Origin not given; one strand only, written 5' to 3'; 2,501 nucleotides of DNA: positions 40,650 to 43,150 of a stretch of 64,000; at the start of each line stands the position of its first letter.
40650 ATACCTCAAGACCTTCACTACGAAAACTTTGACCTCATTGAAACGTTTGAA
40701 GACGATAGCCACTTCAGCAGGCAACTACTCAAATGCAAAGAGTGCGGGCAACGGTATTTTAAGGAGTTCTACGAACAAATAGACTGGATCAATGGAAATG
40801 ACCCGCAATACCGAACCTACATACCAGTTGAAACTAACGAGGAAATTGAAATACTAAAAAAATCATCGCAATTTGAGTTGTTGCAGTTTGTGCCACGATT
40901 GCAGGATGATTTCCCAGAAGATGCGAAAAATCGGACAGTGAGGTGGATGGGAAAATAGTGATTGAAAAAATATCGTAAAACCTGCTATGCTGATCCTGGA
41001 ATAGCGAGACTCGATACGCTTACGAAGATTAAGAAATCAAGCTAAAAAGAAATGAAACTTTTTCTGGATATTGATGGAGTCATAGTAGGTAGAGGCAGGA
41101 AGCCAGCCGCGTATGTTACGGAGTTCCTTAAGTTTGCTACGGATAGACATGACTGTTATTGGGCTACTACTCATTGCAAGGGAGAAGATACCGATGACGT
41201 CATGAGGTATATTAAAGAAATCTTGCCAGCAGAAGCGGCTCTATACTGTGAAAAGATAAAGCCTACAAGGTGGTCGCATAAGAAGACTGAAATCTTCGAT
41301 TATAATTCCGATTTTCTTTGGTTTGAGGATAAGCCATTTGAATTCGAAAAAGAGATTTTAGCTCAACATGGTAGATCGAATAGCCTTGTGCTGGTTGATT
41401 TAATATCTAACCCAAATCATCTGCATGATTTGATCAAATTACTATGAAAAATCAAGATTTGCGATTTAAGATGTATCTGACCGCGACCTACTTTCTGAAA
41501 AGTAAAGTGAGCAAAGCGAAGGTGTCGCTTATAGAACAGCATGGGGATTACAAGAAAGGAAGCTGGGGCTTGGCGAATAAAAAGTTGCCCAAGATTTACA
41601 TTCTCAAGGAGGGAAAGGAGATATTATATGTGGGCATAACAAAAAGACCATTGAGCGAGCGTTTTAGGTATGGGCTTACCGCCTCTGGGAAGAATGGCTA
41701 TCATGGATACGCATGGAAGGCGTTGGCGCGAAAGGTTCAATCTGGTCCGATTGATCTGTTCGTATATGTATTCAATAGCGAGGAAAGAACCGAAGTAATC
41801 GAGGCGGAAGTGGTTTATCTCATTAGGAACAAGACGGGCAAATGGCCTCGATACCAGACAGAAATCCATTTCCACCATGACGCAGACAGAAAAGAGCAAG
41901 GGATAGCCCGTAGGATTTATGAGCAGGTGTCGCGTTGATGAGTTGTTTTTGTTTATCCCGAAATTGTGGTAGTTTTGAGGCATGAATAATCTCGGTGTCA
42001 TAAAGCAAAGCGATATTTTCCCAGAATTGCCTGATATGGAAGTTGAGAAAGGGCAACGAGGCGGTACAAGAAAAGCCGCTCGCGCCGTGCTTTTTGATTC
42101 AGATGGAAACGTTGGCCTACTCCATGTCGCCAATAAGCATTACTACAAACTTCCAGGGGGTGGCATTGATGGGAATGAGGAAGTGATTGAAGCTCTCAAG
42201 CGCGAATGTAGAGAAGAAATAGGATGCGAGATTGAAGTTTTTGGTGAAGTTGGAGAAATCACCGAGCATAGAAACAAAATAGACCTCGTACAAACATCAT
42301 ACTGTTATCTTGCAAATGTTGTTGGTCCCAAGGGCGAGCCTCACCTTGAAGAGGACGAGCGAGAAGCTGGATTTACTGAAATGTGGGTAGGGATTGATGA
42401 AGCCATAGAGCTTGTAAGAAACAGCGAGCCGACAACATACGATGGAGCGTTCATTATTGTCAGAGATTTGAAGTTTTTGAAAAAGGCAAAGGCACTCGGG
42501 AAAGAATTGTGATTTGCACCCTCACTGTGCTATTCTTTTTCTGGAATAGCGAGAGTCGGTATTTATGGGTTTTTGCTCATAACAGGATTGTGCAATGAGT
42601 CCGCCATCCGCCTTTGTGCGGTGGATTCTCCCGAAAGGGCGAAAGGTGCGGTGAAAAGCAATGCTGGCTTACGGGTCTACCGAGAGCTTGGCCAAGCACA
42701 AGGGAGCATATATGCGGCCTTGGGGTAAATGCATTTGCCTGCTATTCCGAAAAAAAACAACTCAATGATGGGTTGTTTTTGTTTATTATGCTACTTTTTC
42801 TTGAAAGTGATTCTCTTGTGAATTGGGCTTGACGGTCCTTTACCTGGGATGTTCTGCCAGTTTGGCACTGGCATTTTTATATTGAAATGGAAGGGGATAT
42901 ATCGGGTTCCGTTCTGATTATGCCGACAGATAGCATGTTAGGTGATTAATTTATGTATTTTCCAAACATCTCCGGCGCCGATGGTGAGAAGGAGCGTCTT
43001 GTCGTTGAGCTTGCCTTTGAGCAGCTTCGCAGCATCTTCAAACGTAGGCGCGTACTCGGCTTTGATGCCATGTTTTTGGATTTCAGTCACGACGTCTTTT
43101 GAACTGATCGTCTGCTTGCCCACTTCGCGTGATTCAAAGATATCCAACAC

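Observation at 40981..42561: HAD phosphatase + GIY-YIG-like nuclease + NUDIX hydrolase cassette bracketed by a repeated hairpin motif that mimics the rnpB P1 strands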

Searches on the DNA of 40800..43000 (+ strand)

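Call 4: search_rna_families(source=window, start=40800, end=43000, threshold=evalue, max_evalue=10, show_alignments=3)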
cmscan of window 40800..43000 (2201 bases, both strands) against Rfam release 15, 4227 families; matches with E-value up to 10: 1.
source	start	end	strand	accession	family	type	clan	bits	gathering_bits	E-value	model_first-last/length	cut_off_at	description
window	41993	42072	+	RF01281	snoR35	Gene; snRNA; snoRNA; CD-box;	CL00053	14.1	40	8.9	1-81/81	no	Small nucleolar RNA snoR35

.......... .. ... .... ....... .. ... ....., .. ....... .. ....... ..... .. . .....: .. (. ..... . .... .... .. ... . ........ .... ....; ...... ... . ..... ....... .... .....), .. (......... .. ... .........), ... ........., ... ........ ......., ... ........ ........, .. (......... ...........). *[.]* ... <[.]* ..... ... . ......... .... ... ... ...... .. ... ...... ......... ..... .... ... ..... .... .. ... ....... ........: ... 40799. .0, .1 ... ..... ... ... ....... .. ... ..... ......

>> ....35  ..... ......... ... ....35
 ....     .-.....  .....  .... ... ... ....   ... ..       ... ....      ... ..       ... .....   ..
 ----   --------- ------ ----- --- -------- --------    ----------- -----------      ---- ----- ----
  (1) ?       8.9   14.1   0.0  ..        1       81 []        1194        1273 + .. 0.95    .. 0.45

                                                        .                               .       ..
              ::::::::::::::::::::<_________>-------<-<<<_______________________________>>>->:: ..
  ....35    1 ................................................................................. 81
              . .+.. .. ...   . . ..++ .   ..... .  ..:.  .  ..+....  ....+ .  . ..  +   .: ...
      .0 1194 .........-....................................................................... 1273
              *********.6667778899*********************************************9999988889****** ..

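Call 78: search_rna_families(source=window, start=42535, end=42795, threshold=evalue, max_evalue=10, show_alignments=4)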
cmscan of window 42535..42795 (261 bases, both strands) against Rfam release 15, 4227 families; matches with E-value up to 10: 2.
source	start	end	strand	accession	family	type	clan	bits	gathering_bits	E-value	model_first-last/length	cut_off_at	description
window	42603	42711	+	RF02137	HOXA11-AS1_1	Gene; lncRNA;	-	14.4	50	2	1-96/96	no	HOXA11 antisense RNA 1 conserved region 1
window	42687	42769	+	RF02039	SPRY4-IT1_2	Gene; lncRNA;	-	11.9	40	1.8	1-120/120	no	SPRY4-IT1 conserved region 2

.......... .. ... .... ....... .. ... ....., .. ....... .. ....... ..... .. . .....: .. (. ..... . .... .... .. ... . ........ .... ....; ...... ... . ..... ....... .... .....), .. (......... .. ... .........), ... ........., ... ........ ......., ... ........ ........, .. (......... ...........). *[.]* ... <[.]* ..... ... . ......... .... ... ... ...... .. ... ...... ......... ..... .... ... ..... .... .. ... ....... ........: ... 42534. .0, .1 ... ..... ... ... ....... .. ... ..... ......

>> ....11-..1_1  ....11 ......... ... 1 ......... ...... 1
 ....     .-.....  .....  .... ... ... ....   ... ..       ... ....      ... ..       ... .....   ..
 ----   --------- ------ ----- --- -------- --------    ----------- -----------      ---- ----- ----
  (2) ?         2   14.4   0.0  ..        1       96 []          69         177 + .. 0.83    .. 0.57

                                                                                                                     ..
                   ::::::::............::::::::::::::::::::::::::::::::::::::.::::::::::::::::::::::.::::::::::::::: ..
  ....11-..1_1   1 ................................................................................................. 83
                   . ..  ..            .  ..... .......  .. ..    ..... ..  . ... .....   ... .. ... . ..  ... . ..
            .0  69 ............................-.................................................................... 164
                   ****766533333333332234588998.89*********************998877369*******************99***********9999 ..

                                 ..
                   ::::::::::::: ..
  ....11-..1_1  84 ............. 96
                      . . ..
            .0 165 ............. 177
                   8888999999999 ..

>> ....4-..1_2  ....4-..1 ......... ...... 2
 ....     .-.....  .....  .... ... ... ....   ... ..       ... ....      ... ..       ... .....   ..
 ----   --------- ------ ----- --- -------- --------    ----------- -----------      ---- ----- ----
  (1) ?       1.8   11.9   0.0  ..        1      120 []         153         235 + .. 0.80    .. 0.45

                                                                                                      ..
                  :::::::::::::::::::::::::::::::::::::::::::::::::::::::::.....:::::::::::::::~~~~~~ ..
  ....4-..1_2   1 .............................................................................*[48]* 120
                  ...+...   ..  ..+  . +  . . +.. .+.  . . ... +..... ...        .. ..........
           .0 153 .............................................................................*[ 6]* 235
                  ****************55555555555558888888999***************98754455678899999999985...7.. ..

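Call 87: search_dna_similar(query=window:42543-42750:+, collection=ecoli_genomes, mode=distant, max_evalue=10, max_rows=8)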
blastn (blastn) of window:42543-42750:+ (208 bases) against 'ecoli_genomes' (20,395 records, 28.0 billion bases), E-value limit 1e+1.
No match.
